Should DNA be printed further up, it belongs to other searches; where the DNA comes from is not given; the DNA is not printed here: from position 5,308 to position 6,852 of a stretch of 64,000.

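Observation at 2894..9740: Four-gene protein-glycosylation-like operon: GT39 - GT2 (DPM1-like) - hypothetical - GT39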

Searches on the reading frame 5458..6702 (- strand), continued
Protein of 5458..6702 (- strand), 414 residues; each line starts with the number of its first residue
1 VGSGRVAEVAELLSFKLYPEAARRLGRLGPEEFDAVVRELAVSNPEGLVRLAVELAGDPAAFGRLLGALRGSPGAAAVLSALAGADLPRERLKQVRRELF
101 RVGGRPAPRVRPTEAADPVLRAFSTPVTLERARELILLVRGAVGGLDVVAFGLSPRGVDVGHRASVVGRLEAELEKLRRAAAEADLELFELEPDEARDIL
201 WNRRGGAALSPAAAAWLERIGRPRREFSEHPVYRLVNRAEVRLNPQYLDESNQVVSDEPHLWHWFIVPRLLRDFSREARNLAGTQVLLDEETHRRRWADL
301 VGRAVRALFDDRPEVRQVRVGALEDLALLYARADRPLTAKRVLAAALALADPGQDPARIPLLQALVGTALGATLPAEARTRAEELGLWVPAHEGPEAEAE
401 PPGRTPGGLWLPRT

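Call 53: predict_structure(alignment_id=A3)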
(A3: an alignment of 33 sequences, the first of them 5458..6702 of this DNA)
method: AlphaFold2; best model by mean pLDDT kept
length: 414 residues; sequences in the alignment: 33
mean_pLDDT: 87.7   pTM: 0.66
mean pLDDT of the five models: 87.7, 87.2, 85.5, 84.9, 81.8
residues with pLDDT >= 90: 274; 70-90: 97; 50-70: 18; < 50: 25
segments of 3 or more residues with pLDDT < 50: 109-113, 395-402, 404-414
pLDDT, mean of each block of 10 residues (from residue 1): 80 95 95 95 95 96 96 92 93 96 71 70 86 91 94 85 95 96 91 94 75 92 91 97 98 91 84 94 83 93 94 87 93 96 98 96 95 86 74 48 45 40
secondary structure, 60 per line:
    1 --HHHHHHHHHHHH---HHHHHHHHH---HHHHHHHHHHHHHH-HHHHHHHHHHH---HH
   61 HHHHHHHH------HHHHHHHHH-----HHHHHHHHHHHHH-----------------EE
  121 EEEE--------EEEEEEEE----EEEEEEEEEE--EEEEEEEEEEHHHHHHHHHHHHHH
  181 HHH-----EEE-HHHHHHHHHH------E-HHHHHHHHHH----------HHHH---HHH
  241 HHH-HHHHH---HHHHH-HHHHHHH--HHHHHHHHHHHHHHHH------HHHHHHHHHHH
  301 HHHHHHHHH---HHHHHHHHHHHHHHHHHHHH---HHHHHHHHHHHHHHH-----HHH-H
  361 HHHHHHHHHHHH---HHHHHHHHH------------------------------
elements in order: H3-14 H18-26 H30-43 H45-55 H59-68 H75-83 H89-101 E119-124 E133-140 E145-154 E157-166 H167-183 E189-191 H193-202 H211-220 H231-234 H238-243 H245-249 H253-257 H259-265 H268-283 H290-309 H313-332 H336-350 H360-372 H376-384

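Call 70: search_protein_families(library=pfam, alignment_id=A3, max_evalue=0.01)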
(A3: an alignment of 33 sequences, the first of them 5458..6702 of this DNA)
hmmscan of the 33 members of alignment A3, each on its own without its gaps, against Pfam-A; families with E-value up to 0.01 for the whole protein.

A. member 1, window:5458-6702:- (414 aa): 0 families

B. families by the number of members that match (of 33 scanned): 3 families
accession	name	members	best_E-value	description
PF13646.12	HEAT_2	12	3.5e-11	HEAT repeats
PF01321.24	Creatinase_N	1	1.3e-11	Creatinase/Prolidase N-terminal domain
PF11382.13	MctB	1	0.00031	Copper transport outer membrane protein, MctB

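Call 71: list_cluster_members(proteins=[P0128, P0124, P0125, P0127, P0131, P0133, P0134, P0136, P0143, P0147])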
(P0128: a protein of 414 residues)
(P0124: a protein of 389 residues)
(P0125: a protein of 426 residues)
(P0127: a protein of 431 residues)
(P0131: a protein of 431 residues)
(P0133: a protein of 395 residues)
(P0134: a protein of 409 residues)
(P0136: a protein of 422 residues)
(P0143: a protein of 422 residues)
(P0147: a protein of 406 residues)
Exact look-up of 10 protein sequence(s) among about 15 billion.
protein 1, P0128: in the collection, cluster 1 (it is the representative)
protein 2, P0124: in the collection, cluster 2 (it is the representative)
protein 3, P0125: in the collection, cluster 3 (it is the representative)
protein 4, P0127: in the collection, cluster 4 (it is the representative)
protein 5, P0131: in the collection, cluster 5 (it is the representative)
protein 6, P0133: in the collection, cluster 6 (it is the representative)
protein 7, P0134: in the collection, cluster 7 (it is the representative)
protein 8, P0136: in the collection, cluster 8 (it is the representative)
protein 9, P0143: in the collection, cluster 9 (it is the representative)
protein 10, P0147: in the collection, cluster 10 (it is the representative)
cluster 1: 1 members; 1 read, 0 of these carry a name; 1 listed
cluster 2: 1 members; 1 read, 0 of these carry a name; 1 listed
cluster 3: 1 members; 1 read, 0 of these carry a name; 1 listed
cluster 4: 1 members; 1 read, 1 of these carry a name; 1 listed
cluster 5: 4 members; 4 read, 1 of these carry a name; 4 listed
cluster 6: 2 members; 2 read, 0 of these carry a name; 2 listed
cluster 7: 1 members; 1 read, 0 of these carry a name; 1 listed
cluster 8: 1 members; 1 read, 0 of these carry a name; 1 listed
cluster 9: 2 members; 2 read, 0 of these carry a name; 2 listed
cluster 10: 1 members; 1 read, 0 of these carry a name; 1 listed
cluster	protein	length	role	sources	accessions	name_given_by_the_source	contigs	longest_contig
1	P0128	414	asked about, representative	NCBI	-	-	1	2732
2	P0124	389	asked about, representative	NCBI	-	-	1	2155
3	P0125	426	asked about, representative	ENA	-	-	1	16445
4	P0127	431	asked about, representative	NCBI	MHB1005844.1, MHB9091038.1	MAG: hypothetical protein ACYC3S_09400 [Chloroflexota bacterium]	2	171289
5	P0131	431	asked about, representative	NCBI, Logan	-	-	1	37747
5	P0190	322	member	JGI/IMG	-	hypothetical protein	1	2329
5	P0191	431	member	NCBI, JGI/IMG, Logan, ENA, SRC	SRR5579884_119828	-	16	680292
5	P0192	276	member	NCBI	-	-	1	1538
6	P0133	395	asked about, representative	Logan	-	-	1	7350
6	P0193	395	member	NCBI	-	-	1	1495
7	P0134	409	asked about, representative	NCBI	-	-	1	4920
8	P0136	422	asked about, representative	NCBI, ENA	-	-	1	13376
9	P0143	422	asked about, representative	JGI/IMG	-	-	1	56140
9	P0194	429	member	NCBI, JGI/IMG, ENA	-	-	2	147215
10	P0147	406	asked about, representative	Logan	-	-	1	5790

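Call 72: find_encoding_contigs(protein=P0127, flank=6000, max_places=1)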
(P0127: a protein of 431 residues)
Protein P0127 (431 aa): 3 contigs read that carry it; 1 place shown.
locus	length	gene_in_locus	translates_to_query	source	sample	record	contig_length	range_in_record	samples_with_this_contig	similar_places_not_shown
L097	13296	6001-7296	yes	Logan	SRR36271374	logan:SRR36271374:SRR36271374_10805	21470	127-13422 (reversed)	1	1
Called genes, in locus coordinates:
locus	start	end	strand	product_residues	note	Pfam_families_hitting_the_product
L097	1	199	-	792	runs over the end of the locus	PF04932:Wzy_C, PF13174:TPR_6 (faint), PF00515:TPR_1 (faint), PF07719:TPR_2 (faint), PF13176:TPR_7 (faint), PF13428:TPR_14 (faint), PF14559:TPR_19 (faint), PF13432:TPR_16 (weak), +1 more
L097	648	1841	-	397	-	PF09594:GT87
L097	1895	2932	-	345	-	-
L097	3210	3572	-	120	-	PF18902:DUF5658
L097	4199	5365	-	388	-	PF13439:Glyco_transf_4, PF20706:GT4-conflict, PF00534:Glycos_transf_1, PF13692:Glyco_trans_1_4, PF13524:Glyco_trans_1_2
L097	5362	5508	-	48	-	-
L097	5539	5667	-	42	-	-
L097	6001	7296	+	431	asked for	-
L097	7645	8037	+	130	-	-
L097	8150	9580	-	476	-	PF01565:FAD_binding_4, PF08031:BBE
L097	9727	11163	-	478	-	PF01565:FAD_binding_4, PF08031:BBE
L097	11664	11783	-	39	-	-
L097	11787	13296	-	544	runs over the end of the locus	?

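Call 73: find_encoding_contigs(protein=P0191, flank=6000, max_places=1)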
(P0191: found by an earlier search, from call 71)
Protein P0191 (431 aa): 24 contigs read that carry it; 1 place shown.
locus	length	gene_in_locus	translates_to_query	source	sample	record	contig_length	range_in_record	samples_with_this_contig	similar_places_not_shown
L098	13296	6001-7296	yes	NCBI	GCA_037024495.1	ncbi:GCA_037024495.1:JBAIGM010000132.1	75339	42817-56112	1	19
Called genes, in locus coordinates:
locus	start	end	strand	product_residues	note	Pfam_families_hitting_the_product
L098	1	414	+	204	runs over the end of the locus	-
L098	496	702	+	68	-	-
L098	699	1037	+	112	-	-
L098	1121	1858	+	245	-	-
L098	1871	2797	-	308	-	PF07837:FTCD_N, PF02971:FTCD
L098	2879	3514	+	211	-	PF04961:FTCD_C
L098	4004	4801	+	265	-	PF03816:LytR_cpsA_psr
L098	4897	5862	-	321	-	PF01545:Cation_efflux, PF16916:ZT_dimer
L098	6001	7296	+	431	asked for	-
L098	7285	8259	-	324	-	PF02423:OCD_Mu_crystall, PF01488:Shikimate_DH (faint)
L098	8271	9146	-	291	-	PF03328:HpcH_HpaI, PF15617:C-C_Bond_Lyase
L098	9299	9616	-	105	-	-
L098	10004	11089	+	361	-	PF21102:DprA_N (faint), PF02481:DNA_processg_A, PF17782:WHD_DprA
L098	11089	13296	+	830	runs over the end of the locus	PF01751:Toprim, PF01131:Topoisom_bac, PF01396:Zn_ribbon_Top1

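Call 74: find_encoding_contigs(protein=P0194, flank=6000, max_places=1)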
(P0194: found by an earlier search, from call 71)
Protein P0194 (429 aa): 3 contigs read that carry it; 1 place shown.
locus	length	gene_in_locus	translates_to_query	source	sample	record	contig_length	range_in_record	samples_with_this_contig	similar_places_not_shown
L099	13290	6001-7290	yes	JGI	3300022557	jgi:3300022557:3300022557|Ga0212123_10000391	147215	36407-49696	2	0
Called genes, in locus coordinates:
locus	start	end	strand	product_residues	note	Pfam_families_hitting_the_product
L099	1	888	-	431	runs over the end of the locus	PF05201:GlutR_N, PF01488:Shikimate_DH, PF03807:F420_oxidored (weak), PF00745:GlutR_dimer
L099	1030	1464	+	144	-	-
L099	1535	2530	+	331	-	PF20511:PMI_typeI_cat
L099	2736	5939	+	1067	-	PF00873:ACR_tran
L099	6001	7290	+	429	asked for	-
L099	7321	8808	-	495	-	-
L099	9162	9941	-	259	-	PF00378:ECH_1, PF16113:ECH_2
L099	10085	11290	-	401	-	PF02771:Acyl-CoA_dh_N, PF02770:Acyl-CoA_dh_M, PF00441:Acyl-CoA_dh_1, PF08028:Acyl-CoA_dh_2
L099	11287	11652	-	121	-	-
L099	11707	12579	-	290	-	PF02737:3HCDH_N, PF03446:NAD_binding_2 (faint), PF00725:3HCDH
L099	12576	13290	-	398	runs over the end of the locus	PF00108:Thiolase_N, PF00109:ketoacyl-synt, PF02803:Thiolase_C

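Call 82: fold_search(model_id=the predicted structure, library=pdb)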
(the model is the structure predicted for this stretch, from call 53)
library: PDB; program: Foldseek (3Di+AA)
matches with E <= 10: 298; with E <= 0.001: 0
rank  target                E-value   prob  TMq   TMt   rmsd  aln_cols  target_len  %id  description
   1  9q6a_A                2.3e-01  0.16  0.09  0.15  16.5       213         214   14  Crystal structure of octameric COMMD-like protein MBK5214510 from Flavobacteriaceae bacterium (released 2025-10-01)
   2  8eox_D                2.5e-01  0.57  0.11  0.22  10.1       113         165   20  Precisely patterned nanofibers made from extendable protein multiplexes (released 2023-08-16)
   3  2y4t_A                3.1e-01  0.12  0.12  0.12  19.4       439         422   12  Crystal structure of the human co-chaperone P58(IPK) (released 2011-08-10)
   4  3n8b_A                3.8e-01  0.85  0.13  0.44   4.5        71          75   14  Crystal Structure of Borrelia burgdorferi Pur-alpha (released 2010-10-06)
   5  7ue2_A                4.0e-01  0.11  0.12  0.14  21.4       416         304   13  Crystal structure of designed helical repeat protein RPB_PLP3_R6 bound to PLPx6 peptide (released 2023-03-29)
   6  7bi2                  4.2e-01  0.06  0.13  0.07  22.7       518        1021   11  PI3KC2aDeltaN and DeltaC-C2 (released 2022-03-09)
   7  3nm7_A                4.6e-01  0.84  0.13  0.42   4.4        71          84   13  Crystal Structure of Borrelia burgdorferi Pur-alpha (released 2010-10-06)
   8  3nm7_D                5.2e-01  0.82  0.13  0.45   4.3        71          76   13  Crystal Structure of Borrelia burgdorferi Pur-alpha (released 2010-10-06)
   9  6xr1                  5.7e-01  0.07  0.10  0.09  20.4       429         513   14  Computationally designed right-handed alpha/alpha single-chain toroid with 9 repeats (released 2021-07-14)
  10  9ocw                  5.9e-01  0.05  0.11  0.09  25.0       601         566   11  A constitutively active construct of eukaryotic elongation factor 2 kinase (released 2026-03-04)
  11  3nm7_C                7.1e-01  0.75  0.13  0.45   4.4        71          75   13  Crystal Structure of Borrelia burgdorferi Pur-alpha (released 2010-10-06)
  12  1jzu_MODEL_1_A        7.4e-01  0.35  0.08  0.18   5.7        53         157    9  Cell transformation by the myc oncogene activates expression of a lipocalin: analysis of the gene (Q83) and so (released 2003-07-15)
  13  9q6a_B                8.4e-01  0.11  0.09  0.16  17.0       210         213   13  Crystal structure of octameric COMMD-like protein MBK5214510 from Flavobacteriaceae bacterium (released 2025-10-01)
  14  6vfk_B                9.6e-01  0.09  0.11  0.15  22.0       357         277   11  De novo designed tetrahedral nanoparticle T33_dn10 displaying 4 copies of BG505-SOSIP trimer on the surface (released 2020-07-22)
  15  8esd_N                9.6e-01  0.07  0.09  0.15  15.4       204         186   13  Crystal structure of COMMD7-COMMD9-COMMD5-COMMD10 tetramer (released 2023-05-24)
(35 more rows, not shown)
